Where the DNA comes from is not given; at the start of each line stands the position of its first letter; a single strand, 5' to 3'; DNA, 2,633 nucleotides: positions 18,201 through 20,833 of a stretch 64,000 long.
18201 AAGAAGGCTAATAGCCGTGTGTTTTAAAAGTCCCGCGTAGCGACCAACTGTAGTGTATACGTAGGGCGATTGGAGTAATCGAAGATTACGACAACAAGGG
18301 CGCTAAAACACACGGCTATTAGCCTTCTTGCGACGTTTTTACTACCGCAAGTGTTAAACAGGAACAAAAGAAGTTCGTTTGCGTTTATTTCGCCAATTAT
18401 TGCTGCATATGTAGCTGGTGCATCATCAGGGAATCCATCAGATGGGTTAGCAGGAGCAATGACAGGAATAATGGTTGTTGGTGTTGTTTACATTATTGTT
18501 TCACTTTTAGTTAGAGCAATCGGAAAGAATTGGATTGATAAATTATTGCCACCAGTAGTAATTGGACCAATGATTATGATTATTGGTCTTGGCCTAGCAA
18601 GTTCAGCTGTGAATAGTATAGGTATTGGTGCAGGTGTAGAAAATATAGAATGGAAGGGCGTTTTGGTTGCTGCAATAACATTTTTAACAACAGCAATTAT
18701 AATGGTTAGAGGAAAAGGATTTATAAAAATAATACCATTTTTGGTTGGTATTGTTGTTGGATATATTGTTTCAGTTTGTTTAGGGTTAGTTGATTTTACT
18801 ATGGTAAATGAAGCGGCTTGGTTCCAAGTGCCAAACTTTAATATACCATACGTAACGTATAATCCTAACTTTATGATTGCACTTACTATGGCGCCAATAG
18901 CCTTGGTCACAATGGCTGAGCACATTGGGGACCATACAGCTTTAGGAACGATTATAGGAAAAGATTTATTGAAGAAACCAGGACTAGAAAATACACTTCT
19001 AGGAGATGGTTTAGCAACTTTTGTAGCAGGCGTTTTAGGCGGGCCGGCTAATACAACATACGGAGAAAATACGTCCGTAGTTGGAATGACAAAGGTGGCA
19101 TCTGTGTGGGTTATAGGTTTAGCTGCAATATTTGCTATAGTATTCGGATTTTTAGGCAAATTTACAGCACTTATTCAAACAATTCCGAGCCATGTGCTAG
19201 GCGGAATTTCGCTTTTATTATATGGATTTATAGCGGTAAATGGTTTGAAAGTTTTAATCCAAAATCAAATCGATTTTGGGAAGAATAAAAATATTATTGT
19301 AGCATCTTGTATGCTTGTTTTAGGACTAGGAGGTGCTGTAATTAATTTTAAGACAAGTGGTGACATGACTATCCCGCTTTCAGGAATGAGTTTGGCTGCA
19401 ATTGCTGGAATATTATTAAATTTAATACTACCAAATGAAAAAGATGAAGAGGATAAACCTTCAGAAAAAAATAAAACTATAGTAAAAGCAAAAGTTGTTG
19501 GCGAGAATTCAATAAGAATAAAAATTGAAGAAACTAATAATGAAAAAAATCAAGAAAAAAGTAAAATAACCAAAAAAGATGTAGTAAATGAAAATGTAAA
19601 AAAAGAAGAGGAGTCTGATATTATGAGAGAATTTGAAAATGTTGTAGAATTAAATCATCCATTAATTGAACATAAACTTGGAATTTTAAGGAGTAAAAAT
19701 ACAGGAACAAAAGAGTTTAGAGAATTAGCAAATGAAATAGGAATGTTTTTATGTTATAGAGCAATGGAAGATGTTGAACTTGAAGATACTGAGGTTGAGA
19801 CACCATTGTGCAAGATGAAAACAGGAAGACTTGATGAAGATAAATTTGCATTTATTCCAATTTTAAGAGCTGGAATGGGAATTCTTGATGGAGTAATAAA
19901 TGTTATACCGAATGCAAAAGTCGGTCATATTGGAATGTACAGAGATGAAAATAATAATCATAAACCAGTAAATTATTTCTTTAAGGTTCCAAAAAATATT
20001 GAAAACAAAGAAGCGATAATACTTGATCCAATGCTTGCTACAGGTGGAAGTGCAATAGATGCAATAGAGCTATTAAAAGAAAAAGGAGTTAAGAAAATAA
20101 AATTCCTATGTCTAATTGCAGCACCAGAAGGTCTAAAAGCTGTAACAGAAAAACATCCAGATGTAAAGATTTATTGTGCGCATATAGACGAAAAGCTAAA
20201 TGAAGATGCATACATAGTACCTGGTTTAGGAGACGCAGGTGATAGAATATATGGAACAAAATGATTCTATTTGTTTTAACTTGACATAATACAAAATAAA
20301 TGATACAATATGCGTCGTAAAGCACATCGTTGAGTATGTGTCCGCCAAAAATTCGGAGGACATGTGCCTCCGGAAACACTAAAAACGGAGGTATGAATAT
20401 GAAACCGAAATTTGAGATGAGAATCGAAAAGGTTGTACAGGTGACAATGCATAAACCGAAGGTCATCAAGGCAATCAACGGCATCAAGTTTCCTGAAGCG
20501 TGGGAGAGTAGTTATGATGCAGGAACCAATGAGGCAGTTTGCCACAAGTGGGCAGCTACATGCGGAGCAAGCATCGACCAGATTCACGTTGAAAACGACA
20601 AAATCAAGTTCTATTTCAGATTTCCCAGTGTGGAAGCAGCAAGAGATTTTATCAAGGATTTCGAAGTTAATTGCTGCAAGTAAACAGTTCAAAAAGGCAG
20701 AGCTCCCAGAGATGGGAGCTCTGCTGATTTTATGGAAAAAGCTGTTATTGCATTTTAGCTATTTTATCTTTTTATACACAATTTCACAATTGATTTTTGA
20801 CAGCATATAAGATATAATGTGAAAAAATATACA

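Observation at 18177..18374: GC-rich nested inverted-repeat element occupying the place of the uracil permease 5' end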

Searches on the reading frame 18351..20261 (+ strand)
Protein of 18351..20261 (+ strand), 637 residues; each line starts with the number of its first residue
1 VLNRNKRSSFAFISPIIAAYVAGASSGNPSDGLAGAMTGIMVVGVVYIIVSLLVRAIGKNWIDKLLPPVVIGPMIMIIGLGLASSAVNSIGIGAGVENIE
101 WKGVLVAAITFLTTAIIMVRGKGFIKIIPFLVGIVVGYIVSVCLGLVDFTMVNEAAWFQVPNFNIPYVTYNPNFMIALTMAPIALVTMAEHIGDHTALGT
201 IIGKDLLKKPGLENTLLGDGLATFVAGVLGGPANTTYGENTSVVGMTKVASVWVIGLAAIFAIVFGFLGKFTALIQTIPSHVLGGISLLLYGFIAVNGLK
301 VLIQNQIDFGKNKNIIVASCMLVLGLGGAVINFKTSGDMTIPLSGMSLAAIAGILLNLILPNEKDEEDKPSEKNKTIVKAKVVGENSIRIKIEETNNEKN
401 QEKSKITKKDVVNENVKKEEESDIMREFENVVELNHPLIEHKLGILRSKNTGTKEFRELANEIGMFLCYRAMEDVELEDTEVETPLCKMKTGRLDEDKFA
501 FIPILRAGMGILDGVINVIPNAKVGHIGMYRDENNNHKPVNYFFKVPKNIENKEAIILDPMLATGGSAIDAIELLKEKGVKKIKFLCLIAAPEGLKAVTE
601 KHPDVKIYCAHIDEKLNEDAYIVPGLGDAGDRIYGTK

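Call 10: search_protein_families(library=pfam, proteins=[window:18351-20261:+], max_evalue=0.001)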
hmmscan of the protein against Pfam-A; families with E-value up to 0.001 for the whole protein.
window:18351-20261:+ (637 aa): 4 families
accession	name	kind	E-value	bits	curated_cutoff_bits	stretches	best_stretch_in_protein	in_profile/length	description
PF00860.26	Xan_ur_permease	-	5.9e-74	249.5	27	1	8-330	67-385/389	Permease family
PF14681.12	UPRTase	-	3.4e-73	246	27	1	435-636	3-206/206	Uracil phosphoribosyltransferase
PF00156.33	Pribosyltran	-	1.1e-10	41.4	26.3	1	498-601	30-136/158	Phosphoribosyl transferase domain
PF24390.1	PRTase-CE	-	2.6e-06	27.9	27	1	527-615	81-174/253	PRTase-CE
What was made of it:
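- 18370..19622 (+): Remnant of the uracil permease half (from UraA TM3 onward) plus the Lys/Glu-rich linker. TM1-TM2 are missing and there is no convincing ribosome-binding site or start codon. Pfam Xan_ur_permease positions 67-385 of 389 (call 10).
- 19608..20264 (+): Complete UPRTase domain, preceded in frame by GAGGAG (19608-19613) and ATG (19623). This is a possible independent start for Upp. Pfam UPRTase positions 3-206 of 206 (call 10).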

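Call 11: search_solved_structures(query=window:18351-20261:+, show_alignments=2)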
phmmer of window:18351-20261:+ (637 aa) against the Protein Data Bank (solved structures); distinct sequences matched with E-value up to 0.001: 22.
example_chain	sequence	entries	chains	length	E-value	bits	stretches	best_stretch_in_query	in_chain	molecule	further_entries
1i5e_A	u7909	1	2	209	3.9e-76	260.1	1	433-637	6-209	URACIL PHOSPHORIBOSYLTRANSFERASE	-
1v9s_A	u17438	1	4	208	5.5e-70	239.8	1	434-637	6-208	uracil phosphoribosyltransferase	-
1o5o_A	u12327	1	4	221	9.6e-69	235.6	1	428-637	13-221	Uracil phosphoribosyltransferase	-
5xls_A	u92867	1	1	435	2.9e-68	234.1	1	8-360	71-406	Uracil permease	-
3qe7_A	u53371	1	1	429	4.2e-68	233.5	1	8-360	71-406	Uracil permease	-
8omz_A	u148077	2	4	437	2.6e-67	230.9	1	8-360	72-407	Uracil permease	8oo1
2ehj_A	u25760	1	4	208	2.7e-64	221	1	430-637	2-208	Uracil phosphoribosyltransferase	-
6wn8_A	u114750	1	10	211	4.7e-62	213.5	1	430-637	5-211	Uracil phosphoribosyltransferase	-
3dmp_A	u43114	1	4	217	1.5e-59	205.3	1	427-637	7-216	Uracil phosphoribosyltransferase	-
2e55_A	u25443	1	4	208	7.6e-52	179.8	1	431-635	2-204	Uracil phosphoribosyltransferase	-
5e38_A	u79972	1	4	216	9.1e-46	159.8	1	433-636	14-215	Uracil phosphoribosyltransferase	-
7rh8_A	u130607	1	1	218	4.4e-32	114.6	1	446-634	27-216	Uracil phosphoribosyltransferase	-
1bd3_D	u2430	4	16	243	5.3e-31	111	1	421-636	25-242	URACIL PHOSPHORIBOSYLTRANSFERASE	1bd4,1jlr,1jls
1upf_D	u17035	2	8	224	8.6e-31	110.3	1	422-636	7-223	URACIL PHOSPHORIBOSYLTRANSFERASE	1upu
1vst_A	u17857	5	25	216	7e-26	94.1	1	434-635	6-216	Uracil phosphoribosyltransferase | Probable uracil phosphoribosyltransferase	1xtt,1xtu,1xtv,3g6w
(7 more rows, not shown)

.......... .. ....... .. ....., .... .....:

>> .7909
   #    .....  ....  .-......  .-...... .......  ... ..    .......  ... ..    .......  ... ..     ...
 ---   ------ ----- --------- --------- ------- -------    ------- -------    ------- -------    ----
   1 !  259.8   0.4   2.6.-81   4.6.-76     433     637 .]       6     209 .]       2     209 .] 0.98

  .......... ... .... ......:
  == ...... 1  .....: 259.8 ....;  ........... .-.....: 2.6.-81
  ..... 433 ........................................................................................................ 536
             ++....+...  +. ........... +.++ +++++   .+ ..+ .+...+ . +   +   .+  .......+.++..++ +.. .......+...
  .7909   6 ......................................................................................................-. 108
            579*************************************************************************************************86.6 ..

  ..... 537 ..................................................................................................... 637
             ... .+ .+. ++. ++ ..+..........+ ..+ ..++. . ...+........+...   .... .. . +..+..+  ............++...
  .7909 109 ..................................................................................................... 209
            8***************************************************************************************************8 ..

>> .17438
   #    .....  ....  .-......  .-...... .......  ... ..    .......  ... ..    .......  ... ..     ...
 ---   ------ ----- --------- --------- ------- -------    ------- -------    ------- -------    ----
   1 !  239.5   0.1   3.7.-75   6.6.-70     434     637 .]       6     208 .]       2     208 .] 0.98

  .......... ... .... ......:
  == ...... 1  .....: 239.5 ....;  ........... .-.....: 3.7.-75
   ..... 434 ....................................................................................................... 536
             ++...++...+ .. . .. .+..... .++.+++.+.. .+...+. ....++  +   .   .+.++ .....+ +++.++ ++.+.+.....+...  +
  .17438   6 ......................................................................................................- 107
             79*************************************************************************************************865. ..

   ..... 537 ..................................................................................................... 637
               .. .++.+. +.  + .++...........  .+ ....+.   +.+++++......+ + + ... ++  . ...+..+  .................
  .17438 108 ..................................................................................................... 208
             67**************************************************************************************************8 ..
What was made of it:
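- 18370..19622 (+): PDB UraA from residue 71 (call 11).
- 19608..20264 (+): PDB 1i5e, E = 4e-76 (call 11).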

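Call 15: find_homologous_proteins(query=window:18351-20261:+, max_evalue=1e-20)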
Query window:18351-20261:+ (637 aa): 8000 proteins with E <= 1e-20 among 8000 candidates; the best 120 are listed.
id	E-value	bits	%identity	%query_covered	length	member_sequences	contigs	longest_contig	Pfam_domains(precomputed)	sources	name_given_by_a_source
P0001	0.0e+0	1307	100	94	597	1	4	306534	PF14681.13,PF24390.2,PF00156.34,PF00860.27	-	-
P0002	0.0e+0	1206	84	100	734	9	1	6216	PF14681.13,PF00156.34,PF00860.27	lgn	-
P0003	0.0e+0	1188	84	99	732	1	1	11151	PF14681.13,PF00156.34,PF00860.27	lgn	-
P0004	0.0e+0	1187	85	99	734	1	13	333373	PF14681.13,PF00156.34,PF00860.27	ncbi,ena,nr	ncbi:MAG: uracil phosphoribosyltransferase [Clostridia bacterium]|nr:uracil phosphoribosyltransferas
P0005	0.0e+0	1184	84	99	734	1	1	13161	PF14681.13,PF00156.34,PF00860.27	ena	-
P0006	0.0e+0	1178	84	99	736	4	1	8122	PF14681.13,PF00156.34,PF00860.27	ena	-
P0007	0.0e+0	1172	83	99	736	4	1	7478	PF14681.13,PF00156.34,PF00860.27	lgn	-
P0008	0.0e+0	1162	84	99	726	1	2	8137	PF14681.13,PF24390.2,PF00156.34,PF00860.27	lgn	-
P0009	0.0e+0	1159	85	99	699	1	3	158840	PF14681.13,PF00156.34,PF00860.27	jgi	-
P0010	0.0e+0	1153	84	99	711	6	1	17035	PF14681.13,PF00156.34,PF00860.27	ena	-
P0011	0.0e+0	1134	83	99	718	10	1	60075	PF14681.13,PF24390.2,PF00156.34,PF00860.27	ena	-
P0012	0.0e+0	1129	81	99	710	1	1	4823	PF14681.13,PF24390.2,PF00156.34,PF00860.27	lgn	-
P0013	0.0e+0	1126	81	99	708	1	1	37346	PF14681.13,PF24390.2,PF00156.34,PF00860.27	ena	-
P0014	0.0e+0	1084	79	99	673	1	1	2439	PF14681.13,PF00156.34,PF00860.27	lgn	-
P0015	0.0e+0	1067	78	99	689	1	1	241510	PF14681.13,PF00156.34,PF00860.27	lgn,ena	-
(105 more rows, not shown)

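Call 17: find_encoding_contigs(protein=P0004, flank=4000, max_places=3)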
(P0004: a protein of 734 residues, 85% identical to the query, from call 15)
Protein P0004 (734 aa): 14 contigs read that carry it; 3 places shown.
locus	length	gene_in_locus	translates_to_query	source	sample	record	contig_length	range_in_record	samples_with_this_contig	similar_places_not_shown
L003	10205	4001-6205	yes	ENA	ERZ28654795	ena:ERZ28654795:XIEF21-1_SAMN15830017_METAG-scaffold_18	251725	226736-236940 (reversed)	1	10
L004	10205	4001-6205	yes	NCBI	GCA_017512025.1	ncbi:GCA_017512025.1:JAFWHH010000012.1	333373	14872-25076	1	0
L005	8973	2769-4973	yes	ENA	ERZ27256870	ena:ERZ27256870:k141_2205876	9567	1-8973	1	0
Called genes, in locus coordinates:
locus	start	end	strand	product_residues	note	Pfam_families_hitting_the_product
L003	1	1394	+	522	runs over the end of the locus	PF01935:DUF87, PF05872:HerA_C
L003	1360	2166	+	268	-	-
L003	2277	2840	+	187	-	PF01966:HD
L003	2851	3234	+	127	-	PF00383:dCMP_cyt_deam_1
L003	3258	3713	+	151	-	-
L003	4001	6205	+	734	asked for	PF00860:Xan_ur_permease, PF14681:UPRTase, PF00156:Pribosyltran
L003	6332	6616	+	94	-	-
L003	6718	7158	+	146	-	-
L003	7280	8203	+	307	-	PF01565:FAD_binding_4, PF02873:MurB_C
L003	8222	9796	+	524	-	PF01933:CofD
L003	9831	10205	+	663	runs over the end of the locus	PF12439:GDE_N, PF06202:GDE_C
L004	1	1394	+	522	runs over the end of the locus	PF01935:DUF87, PF05872:HerA_C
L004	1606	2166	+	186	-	-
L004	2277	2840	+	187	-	PF01966:HD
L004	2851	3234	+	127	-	PF00383:dCMP_cyt_deam_1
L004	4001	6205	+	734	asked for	PF00860:Xan_ur_permease, PF14681:UPRTase, PF00156:Pribosyltran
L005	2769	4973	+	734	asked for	PF00860:Xan_ur_permease, PF14681:UPRTase, PF00156:Pribosyltran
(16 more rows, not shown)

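Call 18: find_encoding_contigs(protein=P0009, flank=4000, max_places=3)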
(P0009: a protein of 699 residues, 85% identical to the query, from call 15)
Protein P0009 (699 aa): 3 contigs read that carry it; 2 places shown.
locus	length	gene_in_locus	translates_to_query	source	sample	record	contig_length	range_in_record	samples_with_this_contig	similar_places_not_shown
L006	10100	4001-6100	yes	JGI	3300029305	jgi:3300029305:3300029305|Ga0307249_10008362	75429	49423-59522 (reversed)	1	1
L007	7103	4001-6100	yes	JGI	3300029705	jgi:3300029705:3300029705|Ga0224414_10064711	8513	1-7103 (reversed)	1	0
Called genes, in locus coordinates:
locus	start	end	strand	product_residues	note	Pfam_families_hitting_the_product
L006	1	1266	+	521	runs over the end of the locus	PF01935:DUF87, PF05872:HerA_C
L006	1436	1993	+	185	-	-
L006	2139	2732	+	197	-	PF01966:HD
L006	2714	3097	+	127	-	PF00383:dCMP_cyt_deam_1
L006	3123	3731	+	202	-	-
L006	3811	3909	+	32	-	-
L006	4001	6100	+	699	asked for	PF00860:Xan_ur_permease, PF14681:UPRTase, PF00156:Pribosyltran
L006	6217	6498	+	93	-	-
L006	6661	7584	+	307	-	PF01565:FAD_binding_4, PF02873:MurB_C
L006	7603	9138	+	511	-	PF01933:CofD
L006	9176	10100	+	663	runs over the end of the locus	PF12439:GDE_N, PF06202:GDE_C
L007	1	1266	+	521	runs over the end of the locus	PF01935:DUF87, PF05872:HerA_C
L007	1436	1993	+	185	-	-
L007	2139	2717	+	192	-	PF01966:HD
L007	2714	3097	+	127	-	PF00383:dCMP_cyt_deam_1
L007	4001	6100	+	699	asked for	PF00860:Xan_ur_permease, PF14681:UPRTase, PF00156:Pribosyltran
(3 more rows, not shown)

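Call 25: find_encoding_contigs(protein=P0001, flank=3000, max_places=10)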
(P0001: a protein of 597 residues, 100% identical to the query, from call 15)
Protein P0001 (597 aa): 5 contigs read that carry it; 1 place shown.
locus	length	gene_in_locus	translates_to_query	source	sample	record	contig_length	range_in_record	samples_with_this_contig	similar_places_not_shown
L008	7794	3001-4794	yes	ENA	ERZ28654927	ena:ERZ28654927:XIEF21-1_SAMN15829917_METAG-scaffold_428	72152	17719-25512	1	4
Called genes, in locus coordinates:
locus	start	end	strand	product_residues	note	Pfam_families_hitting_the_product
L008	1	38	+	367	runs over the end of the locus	PF01545:Cation_efflux, PF16916:ZT_dimer (weak)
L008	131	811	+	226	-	PF00702:Hydrolase, PF13419:HAD_2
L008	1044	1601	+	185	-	-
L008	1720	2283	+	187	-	PF01966:HD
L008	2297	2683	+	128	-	PF00383:dCMP_cyt_deam_1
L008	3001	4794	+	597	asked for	PF00860:Xan_ur_permease, PF14681:UPRTase, PF24390:PRTase-CE (weak), PF00156:Pribosyltran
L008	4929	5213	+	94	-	-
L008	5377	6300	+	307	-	PF01565:FAD_binding_4, PF02873:MurB_C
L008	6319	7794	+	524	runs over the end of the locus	PF01933:CofD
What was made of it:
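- Checked: Five contigs carry the same cdd plus truncated gene (call 25).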

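Call 36: find_encoding_contigs(protein=P0002, flank=3000, max_places=2)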
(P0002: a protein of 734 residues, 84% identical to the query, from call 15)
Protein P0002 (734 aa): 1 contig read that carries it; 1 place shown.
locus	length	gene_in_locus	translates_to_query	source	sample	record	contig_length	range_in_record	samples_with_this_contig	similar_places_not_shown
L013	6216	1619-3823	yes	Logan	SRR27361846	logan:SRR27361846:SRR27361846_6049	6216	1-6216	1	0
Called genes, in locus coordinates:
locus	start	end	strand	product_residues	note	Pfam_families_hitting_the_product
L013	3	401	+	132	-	?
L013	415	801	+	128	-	PF00383:dCMP_cyt_deam_1, PF26947:CDL (weak)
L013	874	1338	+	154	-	-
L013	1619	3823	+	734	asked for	PF00860:Xan_ur_permease, PF14681:UPRTase, PF00156:Pribosyltran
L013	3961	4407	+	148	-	-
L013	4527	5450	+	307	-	PF01565:FAD_binding_4, PF02873:MurB_C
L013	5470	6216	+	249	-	?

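Call 37: find_encoding_contigs(protein=P0010, flank=3000, max_places=2)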
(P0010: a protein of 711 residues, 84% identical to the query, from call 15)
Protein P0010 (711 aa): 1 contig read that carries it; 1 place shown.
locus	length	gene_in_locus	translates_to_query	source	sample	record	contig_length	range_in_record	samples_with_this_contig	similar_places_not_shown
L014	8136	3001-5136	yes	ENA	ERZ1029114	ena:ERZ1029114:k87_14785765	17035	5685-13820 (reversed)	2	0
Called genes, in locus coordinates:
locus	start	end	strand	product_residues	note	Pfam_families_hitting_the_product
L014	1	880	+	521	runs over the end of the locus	PF01935:DUF87, PF05872:HerA_C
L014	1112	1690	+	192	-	-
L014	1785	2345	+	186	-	PF01966:HD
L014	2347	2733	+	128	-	PF00383:dCMP_cyt_deam_1, PF08211:dCMP_cyt_deam_2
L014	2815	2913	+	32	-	-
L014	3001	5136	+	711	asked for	PF00860:Xan_ur_permease, PF14681:UPRTase, PF00156:Pribosyltran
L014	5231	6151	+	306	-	PF01565:FAD_binding_4, PF02873:MurB_C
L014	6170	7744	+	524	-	PF01933:CofD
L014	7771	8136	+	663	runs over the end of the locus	PF12439:GDE_N, PF06202:GDE_C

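Call 50: find_encoding_contigs(protein=P0001, flank=450, max_places=10)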
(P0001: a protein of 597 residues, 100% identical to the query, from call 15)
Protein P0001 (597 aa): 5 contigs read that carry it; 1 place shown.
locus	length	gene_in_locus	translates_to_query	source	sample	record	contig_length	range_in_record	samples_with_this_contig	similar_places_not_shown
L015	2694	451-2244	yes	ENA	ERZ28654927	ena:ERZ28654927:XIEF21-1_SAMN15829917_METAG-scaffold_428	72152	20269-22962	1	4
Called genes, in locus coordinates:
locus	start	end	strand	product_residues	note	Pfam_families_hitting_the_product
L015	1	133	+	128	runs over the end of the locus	PF00383:dCMP_cyt_deam_1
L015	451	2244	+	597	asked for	PF00860:Xan_ur_permease, PF14681:UPRTase, PF24390:PRTase-CE (weak), PF00156:Pribosyltran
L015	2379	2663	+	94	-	-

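Call 81: search_protein_families(library=ncbifam, proteins=[window:18351-20261:+], max_evalue=0.01)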
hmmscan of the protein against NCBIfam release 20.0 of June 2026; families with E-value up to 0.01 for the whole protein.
window:18351-20261:+ (637 aa): 13 families
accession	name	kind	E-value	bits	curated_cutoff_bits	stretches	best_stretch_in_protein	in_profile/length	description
TIGR00801.1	ncs2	superfamily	1.1e-96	324.4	291.8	1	8-359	73-415/415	NCS2 family nucleobase:cation symporter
NF007995.0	PRK10720.1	equivalog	3.3e-96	322.7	477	1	8-360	71-406/429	uracil permease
NF001097.0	PRK00129.1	equivalog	2.3e-85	285.6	114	1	430-637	3-209/209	uracil phosphoribosyltransferase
TIGR01091.1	upp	equivalog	9.9e-84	280.1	208.35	1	431-637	2-207/207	uracil phosphoribosyltransferase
TIGR03616.1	RutG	equivalog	1.2e-64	218.6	758.65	1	8-362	86-427/429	pyrimidine utilization transport protein G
TIGR03173.1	pbuX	subfamily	1e-58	199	414.15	1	8-361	66-407/407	xanthine permease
NF002095.0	PRK00934.1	equivalog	1.9e-07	30.5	296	1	549-588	202-241/287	ribose-phosphate diphosphokinase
TIGR01251.1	ribP_PPkin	subfamily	3.9e-07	29.3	113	1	545-588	203-246/309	ribose-phosphate diphosphokinase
NF005299.0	PRK06827.1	subfamily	2.1e-06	26.7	327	1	546-586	259-299/383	phosphoribosylpyrophosphate synthetase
NF001815.0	PRK00553.1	equivalog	0.0006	19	484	1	545-585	211-251/332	ribose-phosphate pyrophosphokinase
NF002320.0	PRK01259.1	subfamily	0.0007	19.1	297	1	545-587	207-249/316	ribose-phosphate diphosphokinase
NF002758.0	PRK02812.1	equivalog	0.0048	16.1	518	1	543-584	221-262/330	ribose-phosphate pyrophosphokinase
NF002636.0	PRK02304.1-5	equivalog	0.0057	16.2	125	0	551-590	116-155/176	adenine phosphoribosyltransferase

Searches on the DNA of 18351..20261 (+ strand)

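Call 73: search_rna_families(sources=[L003, L006, L013, L014], threshold=gathering)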
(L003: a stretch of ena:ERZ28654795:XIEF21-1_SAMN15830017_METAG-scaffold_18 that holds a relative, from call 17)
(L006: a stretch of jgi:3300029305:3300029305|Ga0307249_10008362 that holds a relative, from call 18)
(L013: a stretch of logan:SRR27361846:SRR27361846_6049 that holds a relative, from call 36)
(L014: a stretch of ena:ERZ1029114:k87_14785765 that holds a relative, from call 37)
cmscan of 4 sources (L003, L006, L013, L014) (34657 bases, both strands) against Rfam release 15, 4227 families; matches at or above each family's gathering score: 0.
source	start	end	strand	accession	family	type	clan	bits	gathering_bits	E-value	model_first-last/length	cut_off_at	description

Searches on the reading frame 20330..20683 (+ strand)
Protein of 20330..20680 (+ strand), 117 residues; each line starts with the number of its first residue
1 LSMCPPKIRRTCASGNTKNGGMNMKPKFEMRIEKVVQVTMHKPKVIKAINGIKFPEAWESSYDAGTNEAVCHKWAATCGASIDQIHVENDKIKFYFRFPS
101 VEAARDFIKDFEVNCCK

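Call 10: search_protein_families(library=pfam, proteins=[window:20330-20680:+], max_evalue=0.001)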
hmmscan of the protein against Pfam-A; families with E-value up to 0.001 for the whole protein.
window:20330-20680:+ (117 aa): 0 families

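Call 60: find_encoding_contigs(protein=window:20399-20683:+, flank=3000, max_places=10)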
Protein window:20399-20683:+ (94 aa): 6 contigs read that carry it; 2 places shown.
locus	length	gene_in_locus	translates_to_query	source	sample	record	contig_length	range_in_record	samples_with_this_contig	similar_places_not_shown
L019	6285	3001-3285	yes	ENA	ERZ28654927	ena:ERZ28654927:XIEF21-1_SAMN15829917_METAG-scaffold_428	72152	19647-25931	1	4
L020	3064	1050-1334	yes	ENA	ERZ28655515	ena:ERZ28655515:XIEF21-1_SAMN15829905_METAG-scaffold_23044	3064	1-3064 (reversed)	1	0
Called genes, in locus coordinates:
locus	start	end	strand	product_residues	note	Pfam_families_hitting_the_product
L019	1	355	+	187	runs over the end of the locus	PF01966:HD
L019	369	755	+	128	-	PF00383:dCMP_cyt_deam_1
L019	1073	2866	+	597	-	PF00860:Xan_ur_permease, PF14681:UPRTase, PF24390:PRTase-CE (weak), PF00156:Pribosyltran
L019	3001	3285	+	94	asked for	-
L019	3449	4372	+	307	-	PF01565:FAD_binding_4, PF02873:MurB_C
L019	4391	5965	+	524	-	PF01933:CofD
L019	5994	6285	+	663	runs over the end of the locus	PF12439:GDE_N, PF06202:GDE_C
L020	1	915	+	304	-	?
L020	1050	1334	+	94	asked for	-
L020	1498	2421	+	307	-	PF01565:FAD_binding_4, PF02873:MurB_C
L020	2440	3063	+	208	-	?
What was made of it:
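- Tried and rejected: L020 starts about 1 kb too far downstream (call 60).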
